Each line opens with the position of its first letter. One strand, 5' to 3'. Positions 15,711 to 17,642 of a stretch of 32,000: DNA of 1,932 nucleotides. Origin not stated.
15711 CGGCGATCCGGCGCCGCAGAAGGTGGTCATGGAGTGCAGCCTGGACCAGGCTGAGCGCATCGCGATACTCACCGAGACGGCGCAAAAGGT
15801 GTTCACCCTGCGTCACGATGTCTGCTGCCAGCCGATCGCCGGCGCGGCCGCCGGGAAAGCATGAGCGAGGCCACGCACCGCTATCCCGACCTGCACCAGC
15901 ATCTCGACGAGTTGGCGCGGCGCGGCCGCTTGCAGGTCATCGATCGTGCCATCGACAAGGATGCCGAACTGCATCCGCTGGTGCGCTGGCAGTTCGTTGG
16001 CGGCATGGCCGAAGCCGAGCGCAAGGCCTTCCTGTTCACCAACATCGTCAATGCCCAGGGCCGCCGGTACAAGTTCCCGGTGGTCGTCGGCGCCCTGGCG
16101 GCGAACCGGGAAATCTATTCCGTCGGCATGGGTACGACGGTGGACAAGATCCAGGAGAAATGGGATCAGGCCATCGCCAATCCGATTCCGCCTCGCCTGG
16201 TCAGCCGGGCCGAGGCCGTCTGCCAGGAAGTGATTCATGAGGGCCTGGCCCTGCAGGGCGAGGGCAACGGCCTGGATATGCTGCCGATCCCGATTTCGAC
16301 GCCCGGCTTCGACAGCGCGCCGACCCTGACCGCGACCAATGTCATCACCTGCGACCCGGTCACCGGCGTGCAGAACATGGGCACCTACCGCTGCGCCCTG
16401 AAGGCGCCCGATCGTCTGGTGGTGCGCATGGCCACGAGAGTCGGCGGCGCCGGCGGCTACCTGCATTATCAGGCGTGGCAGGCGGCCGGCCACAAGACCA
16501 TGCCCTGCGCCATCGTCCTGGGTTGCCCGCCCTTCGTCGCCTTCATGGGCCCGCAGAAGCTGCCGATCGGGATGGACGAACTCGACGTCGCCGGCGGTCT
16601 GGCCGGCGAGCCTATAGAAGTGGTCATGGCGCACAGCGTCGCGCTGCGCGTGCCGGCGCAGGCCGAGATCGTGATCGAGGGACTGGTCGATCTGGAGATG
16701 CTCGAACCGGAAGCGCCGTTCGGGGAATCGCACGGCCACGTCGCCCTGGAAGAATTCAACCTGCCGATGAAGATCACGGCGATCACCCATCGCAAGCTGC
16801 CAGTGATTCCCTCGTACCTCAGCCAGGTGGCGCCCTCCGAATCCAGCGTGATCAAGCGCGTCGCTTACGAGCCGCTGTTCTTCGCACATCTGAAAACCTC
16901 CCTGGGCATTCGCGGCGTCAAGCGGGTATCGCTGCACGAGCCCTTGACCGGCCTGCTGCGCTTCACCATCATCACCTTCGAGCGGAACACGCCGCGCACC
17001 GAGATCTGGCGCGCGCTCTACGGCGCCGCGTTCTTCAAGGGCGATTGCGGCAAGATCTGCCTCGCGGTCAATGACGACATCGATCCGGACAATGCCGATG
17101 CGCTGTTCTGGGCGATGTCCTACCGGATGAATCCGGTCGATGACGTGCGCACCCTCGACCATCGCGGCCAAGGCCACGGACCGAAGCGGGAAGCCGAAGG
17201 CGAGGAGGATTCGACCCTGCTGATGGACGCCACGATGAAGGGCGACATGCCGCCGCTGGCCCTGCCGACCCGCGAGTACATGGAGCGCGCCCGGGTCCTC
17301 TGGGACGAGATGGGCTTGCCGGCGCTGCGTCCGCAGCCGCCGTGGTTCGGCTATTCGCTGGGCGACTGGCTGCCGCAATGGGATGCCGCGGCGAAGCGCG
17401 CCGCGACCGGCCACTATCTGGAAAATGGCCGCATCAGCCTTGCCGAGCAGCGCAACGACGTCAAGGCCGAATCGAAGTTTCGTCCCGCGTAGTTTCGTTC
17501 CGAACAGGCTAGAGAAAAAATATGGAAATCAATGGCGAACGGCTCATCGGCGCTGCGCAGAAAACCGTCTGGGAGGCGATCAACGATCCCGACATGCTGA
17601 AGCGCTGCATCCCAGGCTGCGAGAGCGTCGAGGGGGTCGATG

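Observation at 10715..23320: Eleven-gene, oxygenase-free operon: a CoxMSL-type molybdenum hydroxylase with three non-oxidative decarboxylases. Uncharacterised (hetero)aromatic polycarboxylate pathway?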

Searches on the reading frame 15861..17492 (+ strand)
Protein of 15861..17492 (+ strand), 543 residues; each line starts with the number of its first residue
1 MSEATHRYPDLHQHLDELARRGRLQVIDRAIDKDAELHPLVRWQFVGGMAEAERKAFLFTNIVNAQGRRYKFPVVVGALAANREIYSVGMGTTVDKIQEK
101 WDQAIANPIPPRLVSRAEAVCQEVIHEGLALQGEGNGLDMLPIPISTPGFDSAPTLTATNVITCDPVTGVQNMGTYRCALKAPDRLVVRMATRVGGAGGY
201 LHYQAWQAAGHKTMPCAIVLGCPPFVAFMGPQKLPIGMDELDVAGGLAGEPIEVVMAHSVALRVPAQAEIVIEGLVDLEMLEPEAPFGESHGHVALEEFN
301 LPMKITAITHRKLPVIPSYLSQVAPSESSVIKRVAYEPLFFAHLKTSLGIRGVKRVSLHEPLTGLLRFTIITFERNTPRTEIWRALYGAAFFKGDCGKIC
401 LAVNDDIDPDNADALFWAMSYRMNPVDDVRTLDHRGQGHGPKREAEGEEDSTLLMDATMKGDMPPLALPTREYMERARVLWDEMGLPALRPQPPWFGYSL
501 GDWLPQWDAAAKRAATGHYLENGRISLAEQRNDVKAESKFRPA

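Call 3: search_protein_families(library=pfam, proteins=[window:15861-17492:+])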
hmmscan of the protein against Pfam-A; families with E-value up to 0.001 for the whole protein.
window:15861-17492:+ (543 aa): 3 families
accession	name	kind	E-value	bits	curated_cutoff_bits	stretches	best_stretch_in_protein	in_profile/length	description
PF01977.22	UbiD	-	4.9e-46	157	23.3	1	114-319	3-201/206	3-octaprenyl-4-hydroxybenzoate carboxy-lyase Rift-related domain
PF20696.2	UbiD_C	-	1.3e-07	32.1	24.2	1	342-436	14-107/127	3-octaprenyl-4-hydroxybenzoate carboxy-lyase C-terminal domain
PF20695.2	UbiD_N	-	0.0001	22.8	24.3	1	15-102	1-75/78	3-octaprenyl-4-hydroxybenzoate carboxy-lyase N-terminal domain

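Call 7: search_protein_families(library=ncbifam, proteins=[window:15861-17492:+], max_evalue=0.00001)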
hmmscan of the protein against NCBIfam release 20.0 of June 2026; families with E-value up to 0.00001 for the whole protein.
window:15861-17492:+ (543 aa): 7 families
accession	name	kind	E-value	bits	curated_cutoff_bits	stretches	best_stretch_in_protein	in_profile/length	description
TIGR00148.1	TIGR00148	subfamily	3.9e-48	164.2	244.85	1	14-432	4-410/438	UbiD family decarboxylase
TIGR03701.1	mena_SCO4490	equivalog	1.4e-39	136.1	495.9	1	14-431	2-413/433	menaquinone biosynthesis decarboxylase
NF041204.1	VdcC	exception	4.4e-38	130.9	650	1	8-459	1-437/467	non-oxidative hydroxyarylic acid decarboxylases subunit C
NF041219.1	BagN_FevL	exception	2.3e-32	112.1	1000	1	3-318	12-322/502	bagremycin/ferroverdin biosynthesis UbiD family decarboxylase BagN/FevL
NF008175.0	PRK10922.1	equivalog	2.5e-29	102.1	788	1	94-430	108-428/497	4-hydroxy-3-polyprenylbenzoate decarboxylase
TIGR02724.1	phenyl_P_beta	equivalog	2.1e-28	98.9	468.95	1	55-485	42-470/472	phenylphosphate carboxylase subunit beta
TIGR02723.1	phenyl_P_alpha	equivalog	3.1e-20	72.2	564.6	1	22-430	21-411/485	phenylphosphate carboxylase subunit alpha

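Call 8: search_solved_structures(query=window:15861-17492:+, max_evalue=1e-10)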
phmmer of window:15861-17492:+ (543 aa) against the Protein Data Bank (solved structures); distinct sequences matched with E-value up to 1e-10: 38.
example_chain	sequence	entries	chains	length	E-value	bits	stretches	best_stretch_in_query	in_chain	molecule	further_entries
6h6x_B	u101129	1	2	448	9.9e-37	130.1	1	65-464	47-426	3-polyprenyl-4-hydroxybenzoate decarboxylase and related decarboxylases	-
6h6v_A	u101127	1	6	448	8.5e-35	123.7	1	65-463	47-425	3-polyprenyl-4-hydroxybenzoate decarboxylase and related decarboxylases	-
7pda_A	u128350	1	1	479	6e-29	104.4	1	50-438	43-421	UbiD family decarboxylase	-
2idb_A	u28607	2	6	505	5.3e-24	88.1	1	135-430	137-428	3-octaprenyl-4-hydroxybenzoate carboxy-lyase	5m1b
5m1c_A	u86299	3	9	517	5.5e-24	88.1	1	135-430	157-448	3-octaprenyl-4-hydroxybenzoate carboxy-lyase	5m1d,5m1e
7ae4_A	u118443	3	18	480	3e-22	82.3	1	8-465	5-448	Phenolic acid decarboxylase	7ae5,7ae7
9gqr_A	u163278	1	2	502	2.1e-19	72.9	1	104-431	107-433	decarboxylase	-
7nf0_A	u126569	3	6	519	9.9e-19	70.7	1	21-426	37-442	Ferulic acid decarboxylase 1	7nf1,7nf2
5o3n_A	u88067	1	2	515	1.2e-18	70.5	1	22-433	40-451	3,4-dihydroxybenzoate decarboxylase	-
5ny5_A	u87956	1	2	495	1.2e-18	70.4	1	22-433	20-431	3,4-dihydroxybenzoate decarboxylase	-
6da6_A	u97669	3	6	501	1.8e-18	69.8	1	6-320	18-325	UbiD-like decarboxylase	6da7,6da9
7ney_A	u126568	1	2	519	1e-17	67.3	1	203-321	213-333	Ferulic acid decarboxylase 1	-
8oed_A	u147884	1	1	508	1.4e-17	66.9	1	203-436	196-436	Ferulic acid decarboxylase 1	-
6r2z_A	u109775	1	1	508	1.8e-17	66.6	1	203-442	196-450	Ferulic acid decarboxylase 1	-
7nf3_A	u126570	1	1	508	1.8e-17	66.6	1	203-436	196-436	Ferulic acid decarboxylase 1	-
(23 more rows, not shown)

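Call 12: find_homologous_proteins(query=window:15861-17492:+, max_evalue=1e-30)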
Query window:15861-17492:+ (543 aa): 8000 proteins with E <= 1e-30 among 8000 candidates; the best 120 are listed.
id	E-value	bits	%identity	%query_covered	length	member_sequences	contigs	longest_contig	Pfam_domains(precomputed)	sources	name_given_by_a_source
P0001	0.0e+0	1258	100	100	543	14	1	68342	PF20696.3,PF01977.23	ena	-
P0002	0.0e+0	1144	91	100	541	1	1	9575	PF20696.3,PF01977.23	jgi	-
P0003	0.0e+0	1120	89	100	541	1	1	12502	PF20696.3,PF01977.23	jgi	jgi:4-hydroxy-3-polyprenylbenzoate decarboxylase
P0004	0.0e+0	1108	87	100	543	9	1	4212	PF20696.3,PF01977.23,PF20695.3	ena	-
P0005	0.0e+0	1100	87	99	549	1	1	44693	PF20696.3,PF01977.23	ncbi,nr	ncbi:MAG: ubiD 2 [Herbaspirillum sp.]|nr:ubiD 2 [Herbaspirillum sp.]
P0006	0.0e+0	1094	87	99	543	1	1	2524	PF20696.3,PF01977.23,PF20695.3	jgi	jgi:UbiD family decarboxylase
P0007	0.0e+0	1092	85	100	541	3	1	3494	PF20696.3,PF01977.23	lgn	-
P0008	0.0e+0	1090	85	100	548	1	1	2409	PF20696.3,PF01977.23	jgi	jgi:UbiD family decarboxylase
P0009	0.0e+0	1090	87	99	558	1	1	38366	PF20696.3,PF01977.23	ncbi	ncbi:MAG TPA: UbiD family decarboxylase [Herbaspirillum sp.]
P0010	0.0e+0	1089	87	99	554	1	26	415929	PF20696.3,PF01977.23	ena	-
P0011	0.0e+0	1089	87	99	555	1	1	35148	PF20696.3,PF01977.23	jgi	jgi:UbiD family decarboxylase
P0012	0.0e+0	1087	86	100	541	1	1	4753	PF20696.3,PF01977.23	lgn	-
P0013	0.0e+0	1084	86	99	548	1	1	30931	PF20696.3,PF01977.23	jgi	jgi:UbiD family decarboxylase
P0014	0.0e+0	1084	86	99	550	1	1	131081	PF20696.3,PF01977.23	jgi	jgi:UbiD family decarboxylase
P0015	0.0e+0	1083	86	99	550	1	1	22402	PF20696.3,PF01977.23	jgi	jgi:UbiD family decarboxylase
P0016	0.0e+0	1079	85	100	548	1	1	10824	PF20696.3,PF01977.23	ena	-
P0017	0.0e+0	1079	85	99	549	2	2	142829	PF20696.3,PF01977.23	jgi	jgi:UbiD family decarboxylase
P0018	0.0e+0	1078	85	100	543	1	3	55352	PF20696.3,PF01977.23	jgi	jgi:UbiD family decarboxylase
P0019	0.0e+0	1078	85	100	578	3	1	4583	PF20696.3,PF01977.23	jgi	jgi:4-hydroxy-3-polyprenylbenzoate decarboxylase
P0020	0.0e+0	1078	86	100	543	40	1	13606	PF20696.3,PF01977.23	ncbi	-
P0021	0.0e+0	1077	86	100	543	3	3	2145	PF20696.3,PF01977.23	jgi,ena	jgi:UbiD family decarboxylase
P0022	0.0e+0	1077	86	99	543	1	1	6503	PF20696.3,PF01977.23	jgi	jgi:4-hydroxy-3-polyprenylbenzoate decarboxylase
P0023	0.0e+0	1076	86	99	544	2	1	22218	PF20696.3,PF01977.23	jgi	jgi:UbiD family decarboxylase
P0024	0.0e+0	1076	86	99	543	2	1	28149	PF20696.3,PF01977.23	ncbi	-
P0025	0.0e+0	1076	85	100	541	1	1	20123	PF20696.3,PF01977.23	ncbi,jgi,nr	ncbi:MAG TPA: UbiD family decarboxylase [Burkholderiales bacterium]|jgi:4-hydroxy-3-polyprenylbenzoa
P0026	0.0e+0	1075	85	100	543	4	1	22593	PF20696.3,PF01977.23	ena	-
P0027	0.0e+0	1074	85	99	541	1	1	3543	PF20696.3,PF01977.23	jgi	jgi:4-hydroxy-3-polyprenylbenzoate decarboxylase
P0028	0.0e+0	1073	85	99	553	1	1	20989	PF20696.3,PF01977.23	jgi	jgi:UbiD family decarboxylase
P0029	0.0e+0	1073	85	99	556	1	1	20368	PF20696.3,PF01977.23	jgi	jgi:4-hydroxy-3-polyprenylbenzoate decarboxylase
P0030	0.0e+0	1072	85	99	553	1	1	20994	PF20696.3,PF01977.23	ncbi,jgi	ncbi:MAG TPA: UbiD family decarboxylase [Herbaspirillum sp.]|jgi:4-hydroxy-3-polyprenylbenzoate deca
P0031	0.0e+0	1071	86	99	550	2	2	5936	PF20696.3,PF01977.23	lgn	-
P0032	0.0e+0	1071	85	100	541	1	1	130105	PF20696.3,PF01977.23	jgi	jgi:UbiD family decarboxylase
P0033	0.0e+0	1070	84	100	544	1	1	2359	PF20696.3,PF01977.23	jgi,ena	jgi:UbiD family decarboxylase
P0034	0.0e+0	1070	85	99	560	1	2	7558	PF20696.3,PF01977.23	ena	-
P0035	0.0e+0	1070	84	100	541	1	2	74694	PF20696.3,PF01977.23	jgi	jgi:UbiD family decarboxylase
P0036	0.0e+0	1069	84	100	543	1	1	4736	PF20696.3,PF01977.23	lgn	-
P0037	0.0e+0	1068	84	100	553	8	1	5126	PF20696.3,PF01977.23,PF20695.3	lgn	-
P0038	0.0e+0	1067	84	100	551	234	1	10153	PF20696.3,PF01977.23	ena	-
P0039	0.0e+0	1067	84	100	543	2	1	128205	PF20696.3,PF01977.23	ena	-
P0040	0.0e+0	1066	84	100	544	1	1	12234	PF20696.3,PF01977.23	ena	-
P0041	0.0e+0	1066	84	100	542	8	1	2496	PF20696.3,PF01977.23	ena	-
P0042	0.0e+0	1066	84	100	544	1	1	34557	PF20696.3,PF01977.23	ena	-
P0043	0.0e+0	1065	84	100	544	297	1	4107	PF20696.3,PF01977.23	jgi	jgi:4-hydroxy-3-polyprenylbenzoate decarboxylase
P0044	0.0e+0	1065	84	100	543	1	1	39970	PF20696.3,PF01977.23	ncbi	-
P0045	0.0e+0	1064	84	100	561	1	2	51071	PF20696.3,PF01977.23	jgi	jgi:4-hydroxy-3-polyprenylbenzoate decarboxylase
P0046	0.0e+0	1064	84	100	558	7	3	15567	PF20696.3,PF01977.23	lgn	-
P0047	0.0e+0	1064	85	100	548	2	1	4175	PF20696.3,PF01977.23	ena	-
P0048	0.0e+0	1064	84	100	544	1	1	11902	PF20696.3,PF01977.23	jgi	jgi:4-hydroxy-3-polyprenylbenzoate decarboxylase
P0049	0.0e+0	1063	84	100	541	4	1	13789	PF20696.3,PF01977.23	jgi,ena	-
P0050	0.0e+0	1063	84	99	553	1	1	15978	PF20696.3,PF01977.23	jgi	jgi:UbiD family decarboxylase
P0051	0.0e+0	1063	84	100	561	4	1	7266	PF20696.3,PF01977.23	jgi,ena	jgi:4-hydroxy-3-polyprenylbenzoate decarboxylase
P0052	0.0e+0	1063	84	100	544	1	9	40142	PF20696.3,PF01977.23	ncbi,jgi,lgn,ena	ncbi:MAG: UbiD family decarboxylase [Betaproteobacteria bacterium]|jgi:4-hydroxy-3-polyprenylbenzoat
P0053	0.0e+0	1063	84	100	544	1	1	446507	PF20696.3,PF01977.23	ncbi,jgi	jgi:UbiD family decarboxylase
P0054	0.0e+0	1063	84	100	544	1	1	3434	PF20696.3,PF01977.23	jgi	-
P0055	0.0e+0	1063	84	100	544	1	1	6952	PF20696.3,PF01977.23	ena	-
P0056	0.0e+0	1062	84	100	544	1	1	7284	PF20696.3,PF01977.23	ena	-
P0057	0.0e+0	1062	84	100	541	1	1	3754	PF20696.3,PF01977.23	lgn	-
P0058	0.0e+0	1062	83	100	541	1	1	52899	PF20696.3,PF01977.23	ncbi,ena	-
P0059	0.0e+0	1062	84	100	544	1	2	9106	PF20696.3,PF01977.23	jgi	-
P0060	0.0e+0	1062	83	100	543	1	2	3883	PF20696.3,PF01977.23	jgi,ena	jgi:UbiD family decarboxylase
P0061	0.0e+0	1061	86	99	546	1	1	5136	PF20696.3,PF01977.23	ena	-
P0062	0.0e+0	1061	84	100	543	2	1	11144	PF20696.3,PF01977.23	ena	-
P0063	0.0e+0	1061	85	99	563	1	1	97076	PF20696.3,PF01977.23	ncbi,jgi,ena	jgi:4-hydroxy-3-polyprenylbenzoate decarboxylase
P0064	0.0e+0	1061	83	100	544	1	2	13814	PF20696.3,PF01977.23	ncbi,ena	-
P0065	0.0e+0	1061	83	100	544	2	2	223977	PF20696.3,PF01977.23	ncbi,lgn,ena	-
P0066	0.0e+0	1061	84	100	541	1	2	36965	PF20696.3,PF01977.23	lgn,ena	-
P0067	0.0e+0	1060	84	100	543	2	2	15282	PF20696.3,PF01977.23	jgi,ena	-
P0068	0.0e+0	1060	83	100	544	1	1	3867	PF20696.3,PF01977.23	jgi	jgi:4-hydroxy-3-polyprenylbenzoate decarboxylase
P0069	0.0e+0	1060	83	100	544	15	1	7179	PF20696.3,PF01977.23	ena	-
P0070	0.0e+0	1059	84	100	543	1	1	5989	PF20696.3,PF01977.23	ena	-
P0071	0.0e+0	1059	83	100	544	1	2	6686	PF20696.3,PF01977.23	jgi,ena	-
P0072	0.0e+0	1059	84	100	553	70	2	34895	PF20696.3,PF01977.23,PF20695.3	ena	-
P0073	0.0e+0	1059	84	100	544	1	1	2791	PF20696.3,PF01977.23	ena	-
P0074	0.0e+0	1059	84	99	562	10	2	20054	PF20696.3,PF01977.23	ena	-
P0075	0.0e+0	1057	83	100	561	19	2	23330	PF20696.3,PF01977.23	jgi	jgi:4-hydroxy-3-polyprenylbenzoate decarboxylase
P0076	0.0e+0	1057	83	100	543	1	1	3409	PF20696.3,PF01977.23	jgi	jgi:UbiD family decarboxylase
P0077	0.0e+0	1056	84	100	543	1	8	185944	PF20696.3,PF01977.23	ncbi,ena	-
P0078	0.0e+0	1056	83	100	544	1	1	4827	PF20696.3,PF01977.23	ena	-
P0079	0.0e+0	1055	83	100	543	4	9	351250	PF20696.3,PF01977.23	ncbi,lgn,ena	ncbi:MAG: 3-octaprenyl-4-hydroxybenzoate carboxy-lyase [Pseudomonadota bacterium]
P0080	0.0e+0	1055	83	99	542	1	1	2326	PF20696.3,PF01977.23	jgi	jgi:4-hydroxy-3-polyprenylbenzoate decarboxylase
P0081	0.0e+0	1055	83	99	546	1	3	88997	PF20696.3,PF01977.23,PF20695.3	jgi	jgi:UbiD family decarboxylase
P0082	0.0e+0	1053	83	99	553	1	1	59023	PF20696.3,PF01977.23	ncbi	-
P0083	0.0e+0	1053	83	100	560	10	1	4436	PF20696.3,PF01977.23,PF20695.3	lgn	-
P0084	0.0e+0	1053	83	99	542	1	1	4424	PF20696.3,PF01977.23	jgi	jgi:4-hydroxy-3-polyprenylbenzoate decarboxylase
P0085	0.0e+0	1052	83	100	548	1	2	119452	PF20696.3,PF01977.23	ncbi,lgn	ncbi:MAG: UbiD family decarboxylase [Pseudomonadota bacterium]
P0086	0.0e+0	1052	82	100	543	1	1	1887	PF20696.3,PF01977.23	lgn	-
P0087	0.0e+0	1052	83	100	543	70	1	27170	PF20696.3,PF01977.23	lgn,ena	-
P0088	0.0e+0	1052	83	100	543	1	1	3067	PF20696.3,PF01977.23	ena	-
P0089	0.0e+0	1052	82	100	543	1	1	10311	PF20696.3,PF01977.23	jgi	-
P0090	0.0e+0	1051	84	99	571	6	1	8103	PF20696.3,PF01977.23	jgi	jgi:UbiD family decarboxylase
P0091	0.0e+0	1051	83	100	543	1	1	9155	PF20696.3,PF01977.23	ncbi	-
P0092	0.0e+0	1050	82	100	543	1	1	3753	PF20696.3,PF01977.23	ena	-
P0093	0.0e+0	1050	84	98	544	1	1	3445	PF20696.3,PF01977.23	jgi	jgi:UbiD family decarboxylase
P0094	0.0e+0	1049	82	100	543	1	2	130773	PF20696.3,PF01977.23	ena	-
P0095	0.0e+0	1049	82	100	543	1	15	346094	PF20696.3,PF01977.23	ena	-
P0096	0.0e+0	1049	83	100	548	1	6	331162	PF20696.3,PF01977.23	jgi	jgi:UbiD family decarboxylase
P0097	0.0e+0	1049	82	100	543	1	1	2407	PF20696.3,PF01977.23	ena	-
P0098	0.0e+0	1048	82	100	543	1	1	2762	PF20696.3,PF01977.23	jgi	jgi:4-hydroxy-3-polyprenylbenzoate decarboxylase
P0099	0.0e+0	1047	83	100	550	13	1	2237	PF20696.3,PF01977.23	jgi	jgi:UbiD family decarboxylase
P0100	0.0e+0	1047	83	100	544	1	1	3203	PF20696.3,PF01977.23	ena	-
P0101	0.0e+0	1046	83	100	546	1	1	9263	PF20696.3,PF01977.23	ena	-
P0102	0.0e+0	1045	82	100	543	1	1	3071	PF20696.3,PF01977.23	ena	-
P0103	0.0e+0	1045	83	100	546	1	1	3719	PF20696.3,PF01977.23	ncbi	-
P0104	0.0e+0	1045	82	100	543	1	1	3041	PF20696.3,PF01977.23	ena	-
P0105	0.0e+0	1045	82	100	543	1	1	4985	PF20696.3,PF01977.23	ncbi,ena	-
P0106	0.0e+0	1045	82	100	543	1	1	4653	PF20696.3,PF01977.23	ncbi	-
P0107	0.0e+0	1044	82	100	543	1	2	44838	PF20696.3,PF01977.23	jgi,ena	-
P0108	0.0e+0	1043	82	100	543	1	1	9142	PF20696.3,PF01977.23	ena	-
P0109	0.0e+0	1043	82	100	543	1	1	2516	PF20696.3,PF01977.23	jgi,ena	-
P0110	0.0e+0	1041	82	100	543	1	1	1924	PF20696.3,PF01977.23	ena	-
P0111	0.0e+0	1041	82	100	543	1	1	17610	PF20696.3,PF01977.23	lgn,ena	-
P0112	0.0e+0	1041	82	100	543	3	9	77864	PF20696.3,PF01977.23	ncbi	-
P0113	0.0e+0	1040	82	100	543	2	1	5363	PF20696.3,PF01977.23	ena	-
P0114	0.0e+0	1039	83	99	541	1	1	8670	PF20696.3,PF01977.23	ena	-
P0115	0.0e+0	1039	82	100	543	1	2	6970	PF20696.3,PF01977.23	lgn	-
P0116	0.0e+0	1038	82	100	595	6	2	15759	PF20696.3,PF01977.23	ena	-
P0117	0.0e+0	1037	82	100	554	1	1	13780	PF20696.3,PF01977.23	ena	-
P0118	0.0e+0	1037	84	97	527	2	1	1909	PF20696.3,PF01977.23,PF20695.3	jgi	jgi:4-hydroxy-3-polyprenylbenzoate decarboxylase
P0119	0.0e+0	1037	82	100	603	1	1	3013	PF20696.3,PF01977.23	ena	-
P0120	0.0e+0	1034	82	100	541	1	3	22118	PF20696.3,PF01977.23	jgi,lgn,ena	-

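Call 13: find_related_loci(query=window:15861-17492:+, collection=genome_contigs, flank=10000)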
Query window:15861-17492:+ (543 aa) in genome_contigs; peptide patterns used: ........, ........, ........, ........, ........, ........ (x = any residue, [..] = any of these).
250 stretches matched a pattern; 214 encode a relative of the query (tblastn E <= 1e-3); the best 80 are kept; 80 distinct loci.
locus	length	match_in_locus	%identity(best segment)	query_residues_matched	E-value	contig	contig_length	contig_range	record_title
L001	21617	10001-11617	93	1-543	0e+0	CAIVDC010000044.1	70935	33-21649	MAG: uncultured Sterolibacterium sp. isolate MJ-time_bin-3476 genome assembly, contig: bin-3476:044/146, whole genome sh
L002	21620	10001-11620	90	1-542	0e+0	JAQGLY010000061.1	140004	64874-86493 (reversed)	MAG: Herbaspirillum sp. isolate RYN_547 scaffold_69249, whole genome shotgun sequence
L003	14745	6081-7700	89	1-542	0e+0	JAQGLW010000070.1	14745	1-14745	MAG: Herminiimonas sp. isolate RYN_545 scaffold_1125789, whole genome shotgun sequence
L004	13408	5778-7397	87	1-542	0e+0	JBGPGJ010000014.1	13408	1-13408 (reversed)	MAG: Sulfurifustaceae bacterium isolate OBJ_0618_7090110_45 k141_4911467_length_13408_cov_10.0006, whole genome shotgun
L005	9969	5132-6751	88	1-542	0e+0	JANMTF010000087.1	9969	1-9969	MAG: Polaromonas sp. isolate SOY_29_metabat_262 SOY_29_k141_907889, whole genome shotgun sequence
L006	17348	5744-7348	87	8-542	0e+0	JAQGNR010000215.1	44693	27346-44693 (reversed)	MAG: Herbaspirillum sp. isolate RYN_592 scaffold_1209859, whole genome shotgun sequence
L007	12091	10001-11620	87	1-542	0e+0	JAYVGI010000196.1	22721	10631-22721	MAG: Polaromonas sp. isolate GL46_Up_concoct_171 GL46_Up_concoct_171_195, whole genome shotgun sequence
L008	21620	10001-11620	87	1-542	0e+0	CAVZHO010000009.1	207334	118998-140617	MAG: uncultured beta proteobacterium isolate MFD04651.bin.1.230 genome assembly, contig: contig_2608, whole genome shotg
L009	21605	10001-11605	87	8-542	0e+0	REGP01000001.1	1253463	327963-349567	Oxalobacteraceae bacterium CAVE-383 NODE_1_length_1253463_cov_174.108694, whole genome shotgun sequence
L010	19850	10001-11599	87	8-542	0e+0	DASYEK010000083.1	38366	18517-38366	MAG TPA_asm: Herbaspirillum sp. isolate SMAG_U4984 k141_3250937, whole genome shotgun sequence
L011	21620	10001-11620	86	1-542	0e+0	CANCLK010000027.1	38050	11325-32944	MAG: Comamonadaceae bacterium isolate JR-MC-F-240519-83 genome assembly, contig: JR-MC-F-240519-C857, whole genome shotg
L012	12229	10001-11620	86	1-542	0e+0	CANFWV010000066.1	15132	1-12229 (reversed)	MAG: Comamonadaceae bacterium isolate Jr-19feb18-39 genome assembly, contig: Jr-19feb18-C1609, whole genome shotgun sequ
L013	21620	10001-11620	84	1-542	0e+0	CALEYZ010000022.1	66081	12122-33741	MAG TPA_asm: uncultured Limnohabitans sp. isolate SRR6231215_bin.8_CONCOCT_v1.1_MAG genome assembly, contig: ERZ650278.6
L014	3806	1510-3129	85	1-542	0e+0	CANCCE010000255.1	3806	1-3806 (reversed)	MAG: Comamonadaceae bacterium isolate JR-MC-E-240519-50 genome assembly, contig: JR-MC-E-240519-C40136, whole genome sho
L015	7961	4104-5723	84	1-542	0e+0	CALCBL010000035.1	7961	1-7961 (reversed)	MAG TPA_asm: uncultured Burkholderiales bacterium isolate ERR864077_bin.40_CONCOCT_v1.1_MAG genome assembly, contig: ERZ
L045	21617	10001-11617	83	1-541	0e+0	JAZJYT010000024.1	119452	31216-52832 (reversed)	MAG: Pseudomonadota bacterium isolate ADI_H1L3_4_122_18_3-bin015 ADIH1L34_B015_0_000000000024, whole genome shotgun sequ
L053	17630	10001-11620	80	1-542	0e+0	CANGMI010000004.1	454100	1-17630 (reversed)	MAG: Proteobacteria bacterium isolate Jr-7aug17-123 genome assembly, contig: Jr-7aug17-C8, whole genome shotgun sequence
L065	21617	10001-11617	75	1-542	0e+0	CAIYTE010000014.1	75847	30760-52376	MAG: uncultured Rhizobiales bacterium isolate Umea2_bin-1947 genome assembly, contig: bin-1947:014/197, whole genome sho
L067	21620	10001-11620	76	1-543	0e+0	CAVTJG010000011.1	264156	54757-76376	MAG: uncultured beta proteobacterium isolate MFD05684.bin.1.75 genome assembly, contig: contig_36640, whole genome shotg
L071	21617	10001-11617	75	1-542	0e+0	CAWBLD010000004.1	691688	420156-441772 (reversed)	MAG: uncultured Alphaproteobacteria bacterium isolate MFD02416.bin.2.169 genome assembly, contig: contig_11687, whole ge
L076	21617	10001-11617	75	1-542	0e+0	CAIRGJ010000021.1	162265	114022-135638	MAG: uncultured Rhizobiales bacterium isolate MJ-time_bin-4754 genome assembly, contig: bin-4754:21/64, whole genome sho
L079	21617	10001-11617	76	1-542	0e+0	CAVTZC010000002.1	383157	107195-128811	MAG: uncultured Alphaproteobacteria bacterium isolate MFD05377.bin.2.34 genome assembly, contig: contig_16954, whole gen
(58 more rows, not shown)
